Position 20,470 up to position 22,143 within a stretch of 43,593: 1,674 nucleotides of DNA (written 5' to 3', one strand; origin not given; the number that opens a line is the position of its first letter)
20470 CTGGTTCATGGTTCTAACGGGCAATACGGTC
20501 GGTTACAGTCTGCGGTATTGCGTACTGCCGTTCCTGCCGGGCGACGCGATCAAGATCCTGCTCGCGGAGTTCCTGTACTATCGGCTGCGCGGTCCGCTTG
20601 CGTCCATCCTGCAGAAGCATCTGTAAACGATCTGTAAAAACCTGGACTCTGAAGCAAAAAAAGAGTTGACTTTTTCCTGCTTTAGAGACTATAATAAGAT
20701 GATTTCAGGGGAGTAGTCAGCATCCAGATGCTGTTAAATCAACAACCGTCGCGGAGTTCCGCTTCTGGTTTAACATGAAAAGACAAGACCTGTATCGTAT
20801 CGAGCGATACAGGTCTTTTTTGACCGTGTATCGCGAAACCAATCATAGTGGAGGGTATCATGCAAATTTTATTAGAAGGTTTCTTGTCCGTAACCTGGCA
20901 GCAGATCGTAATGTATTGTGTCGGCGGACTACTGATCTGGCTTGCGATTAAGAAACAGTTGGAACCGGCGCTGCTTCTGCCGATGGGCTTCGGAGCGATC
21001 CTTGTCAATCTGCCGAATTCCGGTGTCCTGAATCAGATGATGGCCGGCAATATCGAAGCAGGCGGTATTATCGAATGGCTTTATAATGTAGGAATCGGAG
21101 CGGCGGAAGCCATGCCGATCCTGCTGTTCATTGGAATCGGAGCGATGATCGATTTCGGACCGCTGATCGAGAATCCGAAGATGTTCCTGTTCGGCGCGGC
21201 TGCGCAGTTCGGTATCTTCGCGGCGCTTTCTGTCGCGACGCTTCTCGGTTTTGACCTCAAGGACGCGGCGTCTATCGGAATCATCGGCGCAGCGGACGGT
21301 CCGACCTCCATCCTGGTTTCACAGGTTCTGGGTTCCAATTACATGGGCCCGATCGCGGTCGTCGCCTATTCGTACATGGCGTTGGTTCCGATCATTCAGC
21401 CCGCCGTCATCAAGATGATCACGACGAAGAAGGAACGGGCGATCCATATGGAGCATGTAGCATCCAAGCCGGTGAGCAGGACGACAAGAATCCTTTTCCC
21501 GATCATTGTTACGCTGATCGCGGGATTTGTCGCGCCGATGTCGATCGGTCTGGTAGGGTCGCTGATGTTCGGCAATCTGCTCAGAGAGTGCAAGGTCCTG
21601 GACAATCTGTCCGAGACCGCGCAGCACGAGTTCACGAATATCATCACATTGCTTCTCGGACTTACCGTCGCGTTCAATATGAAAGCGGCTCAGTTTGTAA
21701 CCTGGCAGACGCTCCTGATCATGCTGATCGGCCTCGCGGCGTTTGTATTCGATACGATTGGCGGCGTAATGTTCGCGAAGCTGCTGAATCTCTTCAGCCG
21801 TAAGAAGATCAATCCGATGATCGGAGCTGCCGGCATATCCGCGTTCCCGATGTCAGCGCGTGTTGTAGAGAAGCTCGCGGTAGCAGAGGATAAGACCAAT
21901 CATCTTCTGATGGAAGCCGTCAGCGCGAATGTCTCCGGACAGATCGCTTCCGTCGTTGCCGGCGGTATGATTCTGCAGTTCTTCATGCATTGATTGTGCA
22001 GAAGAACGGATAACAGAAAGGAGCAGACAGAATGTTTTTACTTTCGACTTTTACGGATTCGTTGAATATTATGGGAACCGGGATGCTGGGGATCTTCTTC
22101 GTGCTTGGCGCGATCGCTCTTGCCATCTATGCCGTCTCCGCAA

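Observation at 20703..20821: yybP-ykoY (Mn2+)-like riboswitch variant with a mutually exclusive terminator, controlling a Na+-translocating decarboxylase instead of a Mn2+ exporter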

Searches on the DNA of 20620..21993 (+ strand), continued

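Call 36: search_with_rna_model(model_id=R1, sources=[window, L001, L002, L003, L004, L005, L006, L007, L008, L009, L010, L011, L012, L013, L014, L015, L016, L017, L018, L019, L020, L021, L022, L023, L024, L025, L026, L027, L028, L029, L030, L031, L032, L033, L034, L035, L036, L037, L038, L039, L040, L041, L042, L043, L044, L045, L046, L047, L048, L049, L050, L051, L052, L053, L054, L055, L056, L057, L058, L059, L060, L061, L062, L063, L064, L065, L066, L067, L068, L069, L070, L071, L072, L073, L074, L075, L076, L077, L078, L079, L080], max_evalue=1, make_alignment=true, show_alignments=0)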
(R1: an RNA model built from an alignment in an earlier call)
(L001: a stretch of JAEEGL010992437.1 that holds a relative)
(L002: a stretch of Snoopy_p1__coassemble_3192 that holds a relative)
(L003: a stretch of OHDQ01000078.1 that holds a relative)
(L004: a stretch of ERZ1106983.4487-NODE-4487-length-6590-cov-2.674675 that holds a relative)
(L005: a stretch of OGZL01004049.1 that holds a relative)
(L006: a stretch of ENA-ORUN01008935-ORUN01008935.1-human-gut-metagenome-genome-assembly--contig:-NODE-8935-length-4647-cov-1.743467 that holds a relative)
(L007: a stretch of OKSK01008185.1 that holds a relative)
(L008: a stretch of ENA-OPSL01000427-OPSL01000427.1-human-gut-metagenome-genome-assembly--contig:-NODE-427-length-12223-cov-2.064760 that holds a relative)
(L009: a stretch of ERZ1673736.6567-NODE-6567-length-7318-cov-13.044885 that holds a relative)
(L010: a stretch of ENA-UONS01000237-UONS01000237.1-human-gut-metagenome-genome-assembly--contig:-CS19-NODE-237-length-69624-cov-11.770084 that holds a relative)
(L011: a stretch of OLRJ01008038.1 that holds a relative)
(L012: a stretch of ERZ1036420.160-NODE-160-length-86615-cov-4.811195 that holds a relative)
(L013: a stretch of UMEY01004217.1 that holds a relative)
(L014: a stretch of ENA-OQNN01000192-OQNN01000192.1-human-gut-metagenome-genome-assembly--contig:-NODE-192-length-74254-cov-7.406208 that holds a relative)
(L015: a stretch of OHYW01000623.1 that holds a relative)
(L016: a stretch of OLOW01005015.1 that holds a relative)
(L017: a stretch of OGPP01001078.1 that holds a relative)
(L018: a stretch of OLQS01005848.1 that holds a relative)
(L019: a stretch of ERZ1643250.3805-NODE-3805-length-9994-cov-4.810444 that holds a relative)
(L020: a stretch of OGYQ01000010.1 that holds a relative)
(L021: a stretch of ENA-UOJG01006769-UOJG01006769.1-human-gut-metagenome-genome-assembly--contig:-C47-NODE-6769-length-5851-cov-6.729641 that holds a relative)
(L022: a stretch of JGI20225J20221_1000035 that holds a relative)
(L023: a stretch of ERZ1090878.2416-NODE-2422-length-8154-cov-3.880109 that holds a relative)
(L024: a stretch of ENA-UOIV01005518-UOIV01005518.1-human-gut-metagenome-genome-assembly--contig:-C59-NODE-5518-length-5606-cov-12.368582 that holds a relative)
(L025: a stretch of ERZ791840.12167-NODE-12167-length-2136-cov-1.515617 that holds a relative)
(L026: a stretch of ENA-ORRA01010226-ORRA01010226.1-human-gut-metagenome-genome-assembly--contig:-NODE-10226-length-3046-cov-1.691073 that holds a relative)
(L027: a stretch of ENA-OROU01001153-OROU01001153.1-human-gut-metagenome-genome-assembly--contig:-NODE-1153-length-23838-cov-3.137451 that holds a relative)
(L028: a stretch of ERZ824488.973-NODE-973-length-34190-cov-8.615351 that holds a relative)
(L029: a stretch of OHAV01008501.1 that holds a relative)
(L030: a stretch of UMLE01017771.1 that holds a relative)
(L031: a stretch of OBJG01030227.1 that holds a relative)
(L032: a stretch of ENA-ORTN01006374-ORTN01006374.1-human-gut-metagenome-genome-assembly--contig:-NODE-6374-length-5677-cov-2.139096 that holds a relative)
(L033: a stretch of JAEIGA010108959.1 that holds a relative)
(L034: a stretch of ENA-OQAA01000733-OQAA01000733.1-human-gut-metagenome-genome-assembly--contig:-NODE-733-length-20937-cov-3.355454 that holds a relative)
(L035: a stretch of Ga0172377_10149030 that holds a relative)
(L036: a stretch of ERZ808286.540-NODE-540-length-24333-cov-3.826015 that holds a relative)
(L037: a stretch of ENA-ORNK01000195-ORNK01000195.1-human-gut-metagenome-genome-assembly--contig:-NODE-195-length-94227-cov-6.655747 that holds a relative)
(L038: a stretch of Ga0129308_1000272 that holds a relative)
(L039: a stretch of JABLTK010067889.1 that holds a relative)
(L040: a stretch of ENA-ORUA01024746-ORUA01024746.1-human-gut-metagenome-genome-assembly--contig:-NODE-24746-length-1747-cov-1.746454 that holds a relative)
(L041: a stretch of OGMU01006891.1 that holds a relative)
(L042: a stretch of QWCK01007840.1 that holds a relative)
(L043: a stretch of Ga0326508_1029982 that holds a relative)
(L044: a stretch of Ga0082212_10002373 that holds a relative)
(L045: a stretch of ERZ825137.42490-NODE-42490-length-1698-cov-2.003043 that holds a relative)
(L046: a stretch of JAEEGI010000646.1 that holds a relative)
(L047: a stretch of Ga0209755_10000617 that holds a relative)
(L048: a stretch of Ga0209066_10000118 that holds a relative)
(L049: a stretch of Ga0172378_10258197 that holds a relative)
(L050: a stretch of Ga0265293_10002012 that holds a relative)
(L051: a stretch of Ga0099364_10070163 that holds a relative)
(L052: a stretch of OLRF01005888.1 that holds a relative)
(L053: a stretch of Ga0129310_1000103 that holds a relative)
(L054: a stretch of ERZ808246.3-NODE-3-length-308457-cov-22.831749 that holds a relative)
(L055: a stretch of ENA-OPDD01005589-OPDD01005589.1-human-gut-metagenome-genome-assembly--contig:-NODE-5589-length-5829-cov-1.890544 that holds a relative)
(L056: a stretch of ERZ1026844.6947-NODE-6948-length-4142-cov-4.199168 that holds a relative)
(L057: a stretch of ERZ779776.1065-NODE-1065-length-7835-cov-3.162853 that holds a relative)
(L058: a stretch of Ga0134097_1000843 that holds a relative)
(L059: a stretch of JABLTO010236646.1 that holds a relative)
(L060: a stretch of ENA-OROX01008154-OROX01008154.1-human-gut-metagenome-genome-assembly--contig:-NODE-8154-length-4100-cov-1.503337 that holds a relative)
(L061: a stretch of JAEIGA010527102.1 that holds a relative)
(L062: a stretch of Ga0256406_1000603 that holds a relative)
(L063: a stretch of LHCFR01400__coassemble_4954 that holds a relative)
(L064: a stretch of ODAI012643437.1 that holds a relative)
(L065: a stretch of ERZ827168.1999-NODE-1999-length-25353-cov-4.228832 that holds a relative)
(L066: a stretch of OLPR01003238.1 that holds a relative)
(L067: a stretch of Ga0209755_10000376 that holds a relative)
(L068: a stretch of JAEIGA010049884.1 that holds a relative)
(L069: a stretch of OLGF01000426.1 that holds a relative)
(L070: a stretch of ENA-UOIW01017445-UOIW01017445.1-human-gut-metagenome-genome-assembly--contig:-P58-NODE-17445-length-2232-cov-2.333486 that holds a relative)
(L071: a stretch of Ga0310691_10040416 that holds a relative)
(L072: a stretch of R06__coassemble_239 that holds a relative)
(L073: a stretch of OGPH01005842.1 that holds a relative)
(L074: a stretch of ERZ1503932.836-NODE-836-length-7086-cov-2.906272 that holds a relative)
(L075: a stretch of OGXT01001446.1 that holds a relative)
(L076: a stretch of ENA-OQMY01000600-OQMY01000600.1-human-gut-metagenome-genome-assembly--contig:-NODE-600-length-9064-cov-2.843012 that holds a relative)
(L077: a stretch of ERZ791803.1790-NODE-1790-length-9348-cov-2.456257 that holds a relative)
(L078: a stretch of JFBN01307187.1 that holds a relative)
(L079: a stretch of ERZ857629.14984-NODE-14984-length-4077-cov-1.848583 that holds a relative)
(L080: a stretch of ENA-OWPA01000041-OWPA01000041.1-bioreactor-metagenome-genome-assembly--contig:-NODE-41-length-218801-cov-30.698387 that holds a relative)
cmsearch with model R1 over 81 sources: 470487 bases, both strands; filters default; matches with E-value up to 1: 50.
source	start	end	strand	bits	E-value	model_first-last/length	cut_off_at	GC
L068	2816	2909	+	87.2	1e-19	1-91/91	no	0.44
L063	2838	2926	+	86.2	1.9e-19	1-91/91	no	0.46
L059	2844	2931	+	85.5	2.9e-19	1-91/91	no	0.41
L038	2817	2909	+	83.1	1.2e-18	1-91/91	no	0.45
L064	2781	2873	+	82.9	1.4e-18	1-91/91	no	0.44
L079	2591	2681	+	79.7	9.6e-18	1-91/91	no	0.49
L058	2846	2936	+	78.8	1.7e-17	1-91/91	no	0.57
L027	2838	2933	+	77.6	3.6e-17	1-91/91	no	0.53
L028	2838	2933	+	77.6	3.6e-17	1-91/91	no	0.53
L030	2837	2932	+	77.6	3.6e-17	1-91/91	no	0.53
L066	2119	2212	+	77.3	4.2e-17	1-91/91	no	0.5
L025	341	434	+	74.9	1.8e-16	1-91/91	no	0.65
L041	140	231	+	74.9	1.8e-16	1-91/91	no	0.55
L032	639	734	+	73.5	4.1e-16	1-91/91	no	0.54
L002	1966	2061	+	70.2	3.1e-15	1-91/91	no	0.47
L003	2787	2882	+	70.2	3.1e-15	1-91/91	no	0.47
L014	2684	2818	+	68.4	9.3e-15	1-91/91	no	0.41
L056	10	107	+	68.3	1e-14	1-91/91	no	0.6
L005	182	319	+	67.9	1.3e-14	1-91/91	no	0.39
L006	1520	1657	+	67.9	1.3e-14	1-91/91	no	0.39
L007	1406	1543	+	67.9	1.3e-14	1-91/91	no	0.39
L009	144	281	+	67.9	1.3e-14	1-91/91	no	0.39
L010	2682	2819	+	67.9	1.3e-14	1-91/91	no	0.39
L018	730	867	+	67.9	1.3e-14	1-91/91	no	0.39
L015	2676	2813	+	67.9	1.3e-14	1-91/91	no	0.38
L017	2076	2213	+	67.9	1.3e-14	1-91/91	no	0.38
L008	2679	2816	+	67.9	1.3e-14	1-91/91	no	0.38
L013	2682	2819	+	67.9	1.3e-14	1-91/91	no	0.38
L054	2767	2858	+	67.8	1.3e-14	1-91/91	no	0.57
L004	2018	2152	+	66.4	3.2e-14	1-91/91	no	0.41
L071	573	684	+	65.2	6.4e-14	1-91/91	no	0.54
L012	2751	2894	+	65.2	6.6e-14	1-91/91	no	0.42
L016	2731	2845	+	63.7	1.6e-13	1-91/91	no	0.43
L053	2768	2878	+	60.7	1e-12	1-91/91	no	0.59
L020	2749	2907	+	60.6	1.1e-12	1-91/91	no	0.4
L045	364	522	+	60.6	1.1e-12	1-91/91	no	0.4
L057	656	746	+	59.6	1.9e-12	1-91/91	no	0.52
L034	2684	2822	+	56.1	1.6e-11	1-91/91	no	0.38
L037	2838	2935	+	49.8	7.5e-10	1-91/91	no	0.41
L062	2759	2870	+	42.9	4.9e-08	1-91/91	no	0.51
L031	1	74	+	40.8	1.8e-07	32-91/91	5'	0.42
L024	2838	2928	+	40.2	2.6e-07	1-91/91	no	0.53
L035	394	489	+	38.5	7.4e-07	1-91/91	no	0.45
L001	2847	2938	+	38.3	8e-07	1-91/91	no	0.42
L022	2847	2957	+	37.3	1.5e-06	1-91/91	no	0.54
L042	2806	2910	+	34.8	6.8e-06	1-91/91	no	0.62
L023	2867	2927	+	29.7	0.00015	1-91/91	no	0.44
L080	4752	4799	+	17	0.34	1-91/91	no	0.33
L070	1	28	+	16.9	0.35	64-91/91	5'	0.39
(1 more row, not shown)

Alignment A3: 50 matches aligned to the model, 223 columns, each read 5' to 3' on its own strand. Consensus structure (alignment columns), stored with it:
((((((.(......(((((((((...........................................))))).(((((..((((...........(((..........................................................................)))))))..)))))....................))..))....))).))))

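Call 42: search_rna_families(sources=[L025, L041, L035, L031, L045, L056, L062, L024, L037, L063, L002, L016, L057, L071, L079], threshold=evalue, max_evalue=1, show_alignments=2)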
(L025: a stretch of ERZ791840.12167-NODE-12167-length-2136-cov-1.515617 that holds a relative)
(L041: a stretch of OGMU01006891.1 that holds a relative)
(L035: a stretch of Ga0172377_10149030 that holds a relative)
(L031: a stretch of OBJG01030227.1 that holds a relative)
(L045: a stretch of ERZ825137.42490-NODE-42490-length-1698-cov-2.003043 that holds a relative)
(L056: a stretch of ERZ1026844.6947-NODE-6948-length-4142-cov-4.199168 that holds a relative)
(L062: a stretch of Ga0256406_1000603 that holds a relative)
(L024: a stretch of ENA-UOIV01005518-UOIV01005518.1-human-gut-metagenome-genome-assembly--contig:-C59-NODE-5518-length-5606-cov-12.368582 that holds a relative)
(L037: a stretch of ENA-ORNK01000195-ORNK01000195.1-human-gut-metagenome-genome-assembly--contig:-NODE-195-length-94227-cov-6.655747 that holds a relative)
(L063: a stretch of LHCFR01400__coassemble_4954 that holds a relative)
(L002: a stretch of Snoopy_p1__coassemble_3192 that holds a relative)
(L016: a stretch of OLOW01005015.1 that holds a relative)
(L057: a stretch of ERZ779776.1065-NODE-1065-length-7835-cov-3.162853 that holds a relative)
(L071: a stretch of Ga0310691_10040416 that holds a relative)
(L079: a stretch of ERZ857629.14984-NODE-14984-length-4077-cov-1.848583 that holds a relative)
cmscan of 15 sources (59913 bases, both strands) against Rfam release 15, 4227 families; matches with E-value up to 1: 10.
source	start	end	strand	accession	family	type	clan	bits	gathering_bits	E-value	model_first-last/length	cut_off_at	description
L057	94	177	-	RF00005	tRNA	Gene; tRNA;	CL00001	48.8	29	2e-07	1-71/71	no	tRNA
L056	12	142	+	RF02617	SSRC10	Gene; sRNA;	-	36.2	56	0.004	1-113/113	no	Streptococcus sRNA 10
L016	2835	2893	+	RF00756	mir-299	Gene; miRNA;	-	32.2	67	0.0054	1-63/63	no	mir-299 microRNA precursor family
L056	1767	1818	-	RF01677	P35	Gene; sRNA;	-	31.7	70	0.58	1-62/62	no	Pseudomonas sRNA P35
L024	2204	2314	+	RF01772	rnk_pseudo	Cis-reg; leader;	-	31.1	55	0.24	1-108/108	no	Pseudomonas rnk leader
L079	2592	2719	+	RF02617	SSRC10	Gene; sRNA;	-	28.3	56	0.28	1-113/113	no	Streptococcus sRNA 10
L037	2851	2966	+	RF02617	SSRC10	Gene; sRNA;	-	27.5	56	0.44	1-113/113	no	Streptococcus sRNA 10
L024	2214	2310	+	RF02602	BASRCI414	Gene; sRNA;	-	27.3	270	0.015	1-229/229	no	Brucella sRNA CI414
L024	2838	2937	+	RF00080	Manganese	Cis-reg; riboswitch;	-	24.4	45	0.0093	1-177/177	no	Manganese Mn2+ riboswitch aptamer (yybP-ykoY)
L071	3406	3715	-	RF00084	CsrC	Gene; sRNA;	CL00106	22.7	61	0.0086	1-255/255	no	CsrC RNA family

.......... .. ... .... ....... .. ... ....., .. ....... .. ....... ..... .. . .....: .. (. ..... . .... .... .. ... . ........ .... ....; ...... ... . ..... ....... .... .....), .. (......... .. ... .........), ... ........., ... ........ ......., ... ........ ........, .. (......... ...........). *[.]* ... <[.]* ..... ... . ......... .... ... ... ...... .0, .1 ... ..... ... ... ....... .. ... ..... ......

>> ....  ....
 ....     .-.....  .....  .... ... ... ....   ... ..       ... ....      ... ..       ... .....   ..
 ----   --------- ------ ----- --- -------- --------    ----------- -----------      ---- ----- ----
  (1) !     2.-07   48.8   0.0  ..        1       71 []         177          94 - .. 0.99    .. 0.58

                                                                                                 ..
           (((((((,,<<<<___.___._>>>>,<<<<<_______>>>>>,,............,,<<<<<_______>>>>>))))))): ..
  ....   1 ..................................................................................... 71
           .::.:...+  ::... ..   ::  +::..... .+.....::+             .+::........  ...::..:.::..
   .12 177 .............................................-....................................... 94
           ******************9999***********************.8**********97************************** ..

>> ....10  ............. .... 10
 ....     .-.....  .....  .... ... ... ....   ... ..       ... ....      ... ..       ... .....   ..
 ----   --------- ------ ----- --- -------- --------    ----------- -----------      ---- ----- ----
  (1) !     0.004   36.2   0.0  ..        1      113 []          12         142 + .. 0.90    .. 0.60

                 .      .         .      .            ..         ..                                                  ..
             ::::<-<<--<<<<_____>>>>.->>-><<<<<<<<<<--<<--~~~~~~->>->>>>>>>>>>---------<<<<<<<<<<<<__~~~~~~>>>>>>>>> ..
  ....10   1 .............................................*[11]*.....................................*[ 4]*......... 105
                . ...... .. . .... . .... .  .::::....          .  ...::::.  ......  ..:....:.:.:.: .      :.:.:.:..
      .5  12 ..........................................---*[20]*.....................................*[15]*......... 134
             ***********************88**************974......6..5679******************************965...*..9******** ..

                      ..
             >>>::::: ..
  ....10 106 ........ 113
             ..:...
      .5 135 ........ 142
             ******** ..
